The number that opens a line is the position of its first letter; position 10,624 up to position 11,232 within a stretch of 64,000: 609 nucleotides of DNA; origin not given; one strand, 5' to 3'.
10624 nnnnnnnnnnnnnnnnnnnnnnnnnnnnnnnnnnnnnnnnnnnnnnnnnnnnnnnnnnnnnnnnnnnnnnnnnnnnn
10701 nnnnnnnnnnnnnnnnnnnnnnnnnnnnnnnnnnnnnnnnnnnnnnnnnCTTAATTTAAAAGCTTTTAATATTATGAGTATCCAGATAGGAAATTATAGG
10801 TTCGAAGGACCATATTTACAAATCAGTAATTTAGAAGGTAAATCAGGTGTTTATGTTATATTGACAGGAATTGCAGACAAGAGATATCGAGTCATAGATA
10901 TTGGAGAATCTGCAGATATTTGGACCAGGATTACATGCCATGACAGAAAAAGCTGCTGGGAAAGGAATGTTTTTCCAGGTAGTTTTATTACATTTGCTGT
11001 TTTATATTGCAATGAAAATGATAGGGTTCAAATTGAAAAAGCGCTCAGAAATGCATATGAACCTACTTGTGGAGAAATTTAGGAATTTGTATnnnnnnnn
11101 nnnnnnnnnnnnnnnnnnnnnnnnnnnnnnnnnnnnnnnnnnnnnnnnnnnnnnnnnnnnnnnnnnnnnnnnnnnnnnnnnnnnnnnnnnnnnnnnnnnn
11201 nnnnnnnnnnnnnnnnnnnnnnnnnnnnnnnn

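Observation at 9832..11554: lexA-adjacent cluster: small basic ORF, GIY-YIG-like protein and SprT-like HExxH protease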

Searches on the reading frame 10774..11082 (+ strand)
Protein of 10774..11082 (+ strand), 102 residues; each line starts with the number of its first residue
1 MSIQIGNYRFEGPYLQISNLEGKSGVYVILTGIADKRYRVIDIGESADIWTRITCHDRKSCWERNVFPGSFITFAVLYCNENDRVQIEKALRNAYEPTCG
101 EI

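Call 3: search_protein_families(library=pfam, proteins=[window:10774-11082:+], max_evalue=1)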
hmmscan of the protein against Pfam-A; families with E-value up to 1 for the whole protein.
window:10774-11082:+ (102 aa): 1 family
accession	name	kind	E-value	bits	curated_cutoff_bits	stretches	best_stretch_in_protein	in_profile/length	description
PF08865.16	DUF1830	-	0.023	15.1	25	0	52-75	14-36/66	Domain of unknown function (DUF1830)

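Call 4: search_protein_families(library=ncbifam, proteins=[window:10774-11082:+], max_evalue=1)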
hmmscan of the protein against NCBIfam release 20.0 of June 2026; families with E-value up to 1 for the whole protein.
window:10774-11082:+ (102 aa): 1 family
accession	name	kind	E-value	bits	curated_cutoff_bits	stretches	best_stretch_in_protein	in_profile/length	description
NF006929.0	PRK09414.1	equivalog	0.19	10.7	536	1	57-98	46-87/445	NADP-specific glutamate dehydrogenase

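Call 9: search_solved_structures(query=window:10774-11082:+, max_evalue=10, show_alignments=2)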
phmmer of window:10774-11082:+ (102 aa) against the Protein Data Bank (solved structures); distinct sequences matched with E-value up to 10: 0.

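Call 20: find_homologous_proteins(query=window:10774-11082:+)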
Query window:10774-11082:+ (102 aa): 7 proteins with E <= 0.001 among 7 candidates.
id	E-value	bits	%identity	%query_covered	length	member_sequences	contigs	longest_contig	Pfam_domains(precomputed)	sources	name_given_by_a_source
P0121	1.8e-64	232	100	100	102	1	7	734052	-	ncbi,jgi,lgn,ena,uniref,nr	ncbi:hypothetical protein CVU76_00475 [Candidatus Dojkabacteria bacterium HGW-Dojkabacteria-1]|unire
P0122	4.1e-21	93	46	97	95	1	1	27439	-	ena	-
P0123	1.2e-19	88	48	100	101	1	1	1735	-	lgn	-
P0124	2.1e-19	87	43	97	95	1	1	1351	-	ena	-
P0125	5.9e-19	86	48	99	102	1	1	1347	-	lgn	-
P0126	7.5e-17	79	47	98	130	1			-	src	-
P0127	3.0e-12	64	39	97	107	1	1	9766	-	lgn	-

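Call 25: find_encoding_contigs(protein=P0122, flank=5000, max_places=2)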
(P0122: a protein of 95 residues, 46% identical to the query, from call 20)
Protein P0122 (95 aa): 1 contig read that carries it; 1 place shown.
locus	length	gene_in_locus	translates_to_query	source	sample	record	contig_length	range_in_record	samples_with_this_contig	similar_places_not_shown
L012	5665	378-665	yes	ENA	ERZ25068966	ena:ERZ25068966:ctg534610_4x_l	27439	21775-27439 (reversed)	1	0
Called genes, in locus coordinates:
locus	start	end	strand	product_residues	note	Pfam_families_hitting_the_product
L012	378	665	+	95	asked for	-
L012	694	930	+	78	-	-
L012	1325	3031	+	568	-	PF13175:AAA_15 (weak), PF13304:AAA_21 (weak), PF20469:OLD-like_TOPRIM (weak)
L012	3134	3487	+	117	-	PF13588:HSDR_N_2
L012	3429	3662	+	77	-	-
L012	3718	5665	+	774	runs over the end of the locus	PF20473:MmeI_Mtase (weak), PF07669:Eco57I, PF02384:N6_Mtase (weak)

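Call 26: find_encoding_contigs(protein=P0127, flank=5000, max_places=2)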
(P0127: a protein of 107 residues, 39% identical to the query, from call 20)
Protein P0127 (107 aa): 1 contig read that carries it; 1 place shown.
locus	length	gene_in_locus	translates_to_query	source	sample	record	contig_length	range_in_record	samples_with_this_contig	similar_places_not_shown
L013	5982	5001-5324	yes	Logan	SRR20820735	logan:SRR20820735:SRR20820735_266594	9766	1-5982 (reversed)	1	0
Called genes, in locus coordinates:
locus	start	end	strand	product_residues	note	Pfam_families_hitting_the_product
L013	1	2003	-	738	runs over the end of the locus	PF09250:Prim-Pol, PF08706:D5_N, PF19263:DUF5906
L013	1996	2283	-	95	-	PF12728:HTH_17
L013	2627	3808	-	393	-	PF13356:Arm-DNA-bind_3, PF00589:Phage_integrase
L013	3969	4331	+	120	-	PF13560:HTH_31, PF12844:HTH_19 (weak), PF01381:HTH_3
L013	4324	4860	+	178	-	PF06114:Peptidase_M78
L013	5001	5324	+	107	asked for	-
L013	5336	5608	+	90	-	-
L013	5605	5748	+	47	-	-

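Call 27: find_encoding_contigs(protein=P0123, flank=5000, max_places=2)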
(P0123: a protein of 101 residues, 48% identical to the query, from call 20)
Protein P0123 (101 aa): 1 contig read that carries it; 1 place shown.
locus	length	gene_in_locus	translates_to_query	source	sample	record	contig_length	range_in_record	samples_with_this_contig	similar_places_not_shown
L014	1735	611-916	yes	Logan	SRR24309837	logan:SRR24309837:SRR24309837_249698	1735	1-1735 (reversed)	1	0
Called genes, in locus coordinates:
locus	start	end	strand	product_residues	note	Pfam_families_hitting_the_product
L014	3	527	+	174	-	?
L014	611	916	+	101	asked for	-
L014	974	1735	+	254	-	?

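Call 45: predict_structure(alignment_id=A2)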
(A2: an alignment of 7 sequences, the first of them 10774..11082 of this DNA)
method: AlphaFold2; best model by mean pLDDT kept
length: 102 residues; sequences in the alignment: 7
mean_pLDDT: 91.2   pTM: 0.84
mean pLDDT of the five models: 91.2, 90.8, 89.8, 89.7, 88.5
residues with pLDDT >= 90: 80; 70-90: 16; 50-70: 6; < 50: 0
segments of 3 or more residues with pLDDT < 50: none
pLDDT, mean of each block of 10 residues (from residue 1): 93 94 96 81 96 93 88 95 94 88 58
secondary structure, 60 per line:
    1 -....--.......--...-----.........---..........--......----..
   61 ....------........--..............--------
elements in order: E2-5 E8-14 E25-33 E37-46 H49-54 H59-64 E71-78 H81-94

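Call 67: find_related_loci(query=A2, collection=metagenome_contigs, flank=4000)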
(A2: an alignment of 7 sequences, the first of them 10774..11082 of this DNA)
Query A2 (102 aa) in metagenome_contigs; peptide patterns used: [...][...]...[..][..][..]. (x = any residue, [..] = any of these).
37 stretches matched a pattern; 18 encode a relative of the query (tblastn E <= 1e-3); 18 distinct loci.
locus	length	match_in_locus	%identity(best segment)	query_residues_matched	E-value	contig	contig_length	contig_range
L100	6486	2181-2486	47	1-100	6e-28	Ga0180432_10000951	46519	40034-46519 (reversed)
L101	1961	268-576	46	1-101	1e-26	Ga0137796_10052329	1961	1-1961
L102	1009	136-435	45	1-101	5e-26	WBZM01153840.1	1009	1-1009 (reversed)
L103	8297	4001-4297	43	1-101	7e-25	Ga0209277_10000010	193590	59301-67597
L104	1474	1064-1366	46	1-100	9e-24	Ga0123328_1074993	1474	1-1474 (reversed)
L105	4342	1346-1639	45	1-101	2e-23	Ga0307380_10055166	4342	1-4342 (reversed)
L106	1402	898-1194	41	1-101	8e-23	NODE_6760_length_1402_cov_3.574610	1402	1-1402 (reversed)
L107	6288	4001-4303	39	1-101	6e-22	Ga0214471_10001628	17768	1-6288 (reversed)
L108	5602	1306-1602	38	1-100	1e-20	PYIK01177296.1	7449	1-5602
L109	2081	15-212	52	1-66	5e-20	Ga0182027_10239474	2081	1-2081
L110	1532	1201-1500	39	1-101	1e-19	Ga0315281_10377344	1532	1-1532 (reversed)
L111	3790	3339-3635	37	3-101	5e-19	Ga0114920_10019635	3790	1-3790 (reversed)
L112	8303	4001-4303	40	1-101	8e-17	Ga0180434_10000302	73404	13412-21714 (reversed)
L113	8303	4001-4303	37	1-101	2e-16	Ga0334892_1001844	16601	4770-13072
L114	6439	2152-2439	37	3-101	2e-12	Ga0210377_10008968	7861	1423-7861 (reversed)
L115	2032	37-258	35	25-101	9e-7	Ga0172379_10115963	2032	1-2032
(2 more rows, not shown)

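Call 68: find_related_loci(query=A2, collection=viral_contigs, flank=4000)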
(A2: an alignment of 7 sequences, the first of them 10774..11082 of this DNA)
Query A2 (102 aa) in viral_contigs; peptide patterns used: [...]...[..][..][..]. (x = any residue, [..] = any of these).
11 stretches matched a pattern; 1 encode a relative of the query (tblastn E <= 1e-3); 1 distinct loci.
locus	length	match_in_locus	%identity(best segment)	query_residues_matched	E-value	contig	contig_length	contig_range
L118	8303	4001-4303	39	1-102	3e-21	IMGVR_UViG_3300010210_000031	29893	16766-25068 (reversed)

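Call 71: search_protein_families(library=pfam, proteins=[L118:3342-3992:+, L118:4366-5883:+, L110:532-1143:+, L106:158-799:+, L014:974-1735:+, L014:3-527:+, L103:4288-5916:+, L103:5913-6767:+, L100:1406-2029:-, L100:978-1433:-], max_evalue=0.01)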
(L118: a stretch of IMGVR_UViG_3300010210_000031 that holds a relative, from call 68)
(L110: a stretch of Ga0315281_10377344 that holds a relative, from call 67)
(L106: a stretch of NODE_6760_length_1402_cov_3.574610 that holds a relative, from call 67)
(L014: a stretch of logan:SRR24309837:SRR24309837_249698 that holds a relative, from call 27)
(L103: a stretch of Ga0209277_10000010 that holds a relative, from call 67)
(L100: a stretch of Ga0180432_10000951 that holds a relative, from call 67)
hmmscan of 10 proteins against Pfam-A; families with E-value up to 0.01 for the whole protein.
L118:3342-3992:+ (216 aa): 1 family
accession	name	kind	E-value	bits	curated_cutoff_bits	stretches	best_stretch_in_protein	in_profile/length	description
PF01420.25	Methylase_S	-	0.00076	20.2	22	1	3-162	9-154/168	Type I restriction modification DNA specificity domain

L118:4366-5883:+ (505 aa): 6 families
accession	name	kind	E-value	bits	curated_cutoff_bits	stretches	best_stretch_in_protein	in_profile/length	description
PF02384.22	N6_Mtase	-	5.8e-100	335.1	20.4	1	159-469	3-310/311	N-6 DNA Methylase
PF12161.14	HsdM_N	-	1.7e-28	100.3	24.5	1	10-145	1-135/135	HsdM N-terminal domain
PF07669.17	Eco57I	-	4.6e-08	33.8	25.3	1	259-367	69-164/171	Eco57I restriction-modification methylase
PF01170.24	UPF0020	-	1.5e-07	31.7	22.3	1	190-222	16-48/197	RMKL-like, methyltransferase domain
PF05175.20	MTS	-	0.00011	22.3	23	1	192-290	21-111/170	Methyltransferase small domain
PF20473.4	MmeI_Mtase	-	0.0032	17.1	27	0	205-222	22-39/259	MmeI, DNA-methyltransferase domain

L110:532-1143:+ (203 aa): 1 family
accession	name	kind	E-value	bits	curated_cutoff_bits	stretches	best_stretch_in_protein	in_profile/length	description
PF01420.25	Methylase_S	-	6e-06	27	22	1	43-153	35-143/168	Type I restriction modification DNA specificity domain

L106:158-799:+ (213 aa): 1 family
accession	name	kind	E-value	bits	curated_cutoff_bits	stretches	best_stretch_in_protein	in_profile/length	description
PF01420.25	Methylase_S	-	0.0063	17.2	22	1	107-179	79-148/168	Type I restriction modification DNA specificity domain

L014:974-1735:+ (254 aa): 3 families
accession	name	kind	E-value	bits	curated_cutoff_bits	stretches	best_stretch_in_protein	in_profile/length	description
PF02384.22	N6_Mtase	-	3.5e-32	112.4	20.4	1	159-252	3-101/311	N-6 DNA Methylase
PF12161.14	HsdM_N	-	5.2e-30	105.2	24.5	1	12-145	3-135/135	HsdM N-terminal domain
PF01170.24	UPF0020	-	7.3e-06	26.2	22.3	1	191-221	17-47/197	RMKL-like, methyltransferase domain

L014:3-527:+ (174 aa): 0 families

L103:4288-5916:+ (542 aa): 5 families
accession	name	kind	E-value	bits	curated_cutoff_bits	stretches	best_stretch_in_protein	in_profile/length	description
PF02384.22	N6_Mtase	-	2.5e-98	329.7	20.4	1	197-507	2-309/311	N-6 DNA Methylase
PF12161.14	HsdM_N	-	1.8e-18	67.9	24.5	1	37-186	3-135/135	HsdM N-terminal domain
PF01170.24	UPF0020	-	1.8e-05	25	22.3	1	231-268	18-55/197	RMKL-like, methyltransferase domain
PF07669.17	Eco57I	-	0.00011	22.8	25.3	1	315-406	73-164/171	Eco57I restriction-modification methylase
PF13847.12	Methyltransf_31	-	0.00094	19.3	27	1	241-323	3-81/145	Methyltransferase domain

L103:5913-6767:+ (284 aa): 1 family
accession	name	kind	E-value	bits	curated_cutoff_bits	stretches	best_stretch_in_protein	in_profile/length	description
PF02498.22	Bro-N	-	1.6e-09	38.7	25.6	1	17-111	2-88/96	BRO family, N-terminal domain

L100:1406-2029:- (207 aa): 1 family
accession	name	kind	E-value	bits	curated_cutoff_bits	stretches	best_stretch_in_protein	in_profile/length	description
PF04542.20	Sigma70_r2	-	0.0025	18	24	1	44-78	19-54/71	Sigma-70 region 2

L100:978-1433:- (151 aa): 0 families

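Call 72: search_protein_families(library=pfam, proteins=[L113:1803-3893:+, L114:2452-2718:+, L114:2715-3101:+, L114:3098-4486:+, L108:103-672:-, L107:4294-4521:+, L107:4898-5539:-, L012:631-930:+, L013:5309-5608:+, L107:1078-2241:+], max_evalue=0.01)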
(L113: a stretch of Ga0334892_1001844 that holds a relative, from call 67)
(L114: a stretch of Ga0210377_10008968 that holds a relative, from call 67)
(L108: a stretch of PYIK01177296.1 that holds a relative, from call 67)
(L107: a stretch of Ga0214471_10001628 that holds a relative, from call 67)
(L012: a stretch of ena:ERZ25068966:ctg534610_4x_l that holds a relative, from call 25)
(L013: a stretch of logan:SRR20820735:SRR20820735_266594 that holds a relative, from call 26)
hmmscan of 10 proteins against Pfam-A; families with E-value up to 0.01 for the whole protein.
L113:1803-3893:+ (696 aa): 6 families
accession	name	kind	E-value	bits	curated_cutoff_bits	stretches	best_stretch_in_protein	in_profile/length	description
PF00580.27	UvrD-helicase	-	1.7e-38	133.3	23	1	21-280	3-270/271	UvrD/REP helicase N-terminal domain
PF13361.12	UvrD_C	-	8.5e-21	75.2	25.6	2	570-633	276-339/350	UvrD-like helicase C-terminal domain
PF13245.12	AAA_19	-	7.7e-18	65.4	25.1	1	31-266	11-134/134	AAA domain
PF13538.12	UvrD_C_2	-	0.00032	20.9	27.4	0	581-634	2-46/52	UvrD-like helicase C-terminal domain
PF13604.12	AAA_30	-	0.0032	17.7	27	0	19-82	4-66/191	AAA domain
PF01443.25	Viral_helicase1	-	0.005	17.1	21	0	222-281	59-120/228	Viral superfamily 1 RNA helicase core domain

L114:2452-2718:+ (88 aa): 0 families

L114:2715-3101:+ (128 aa): 1 family
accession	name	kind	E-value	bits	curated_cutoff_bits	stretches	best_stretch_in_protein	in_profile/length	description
PF14462.11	Prok-E2_E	-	8.7e-29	100.2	25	1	7-118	1-114/123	Prokaryotic E2 family E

L114:3098-4486:+ (462 aa): 2 families
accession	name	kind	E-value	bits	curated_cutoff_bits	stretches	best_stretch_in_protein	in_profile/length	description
PF00899.27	ThiF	-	3.2e-29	102.2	28.1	1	177-425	2-218/238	ThiF family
PF14464.11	Prok-JAB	-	9.6e-07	29.1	25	1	24-110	16-92/114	Prokaryotic homologs of the JAB domain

L108:103-672:- (189 aa): 1 family
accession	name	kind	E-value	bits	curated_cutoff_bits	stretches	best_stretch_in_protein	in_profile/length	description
PF01420.25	Methylase_S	-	3.5e-10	40.8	22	1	2-168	5-162/168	Type I restriction modification DNA specificity domain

L107:4294-4521:+ (75 aa): 0 families

L107:4898-5539:- (213 aa): 6 families
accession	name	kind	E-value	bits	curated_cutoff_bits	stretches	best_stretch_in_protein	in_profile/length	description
PF06414.18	Zeta_toxin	-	1.6e-16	60.8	22.3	2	67-174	79-183/199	Zeta toxin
PF13671.12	AAA_33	-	3.5e-07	31.1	27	1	20-147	1-134/143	AAA domain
PF01121.26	CoaE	-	5.8e-05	23.3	27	1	20-96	2-77/180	Dephospho-CoA kinase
PF13304.12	AAA_21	-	0.0018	18.9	27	1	20-38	1-19/304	AAA domain, putative AbiEii toxin, Type IV TA system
PF00005.33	ABC_tran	-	0.0023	19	25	1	20-106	13-80/137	ABC transporter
PF13476.12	AAA_23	-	0.0051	17.9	27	1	20-37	21-38/201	AAA domain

L012:631-930:+ (99 aa): 0 families

L013:5309-5608:+ (99 aa): 0 families

L107:1078-2241:+ (387 aa): 2 families
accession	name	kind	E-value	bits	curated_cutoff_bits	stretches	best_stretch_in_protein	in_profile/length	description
PF09019.17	EcoRII-C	-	1.6e-49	168.6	25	1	218-379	1-165/165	EcoRII C terminal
PF09217.15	EcoRII-N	-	2.1e-17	63.8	25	1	20-134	8-137/154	Restriction endonuclease EcoRII, N-terminal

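Call 76: search_protein_families(library=padloc, proteins=[window:10774-11082:+], max_evalue=0.1)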
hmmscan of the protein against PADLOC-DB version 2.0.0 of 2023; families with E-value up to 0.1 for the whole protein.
window:10774-11082:+ (102 aa): 4 families
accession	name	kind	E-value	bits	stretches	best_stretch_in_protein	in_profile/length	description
PDLC04923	PDC-S14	-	6.1e-05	20.2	1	23-67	70-116/320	-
PDLC04925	PDC-S14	-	0.00023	18.2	1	23-67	62-107/301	-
PDLC03975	UzuA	-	0.0039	14.9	1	17-57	150-186/277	-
PDLC04921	PDC-S14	-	0.0048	14.2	1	23-66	48-93/280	-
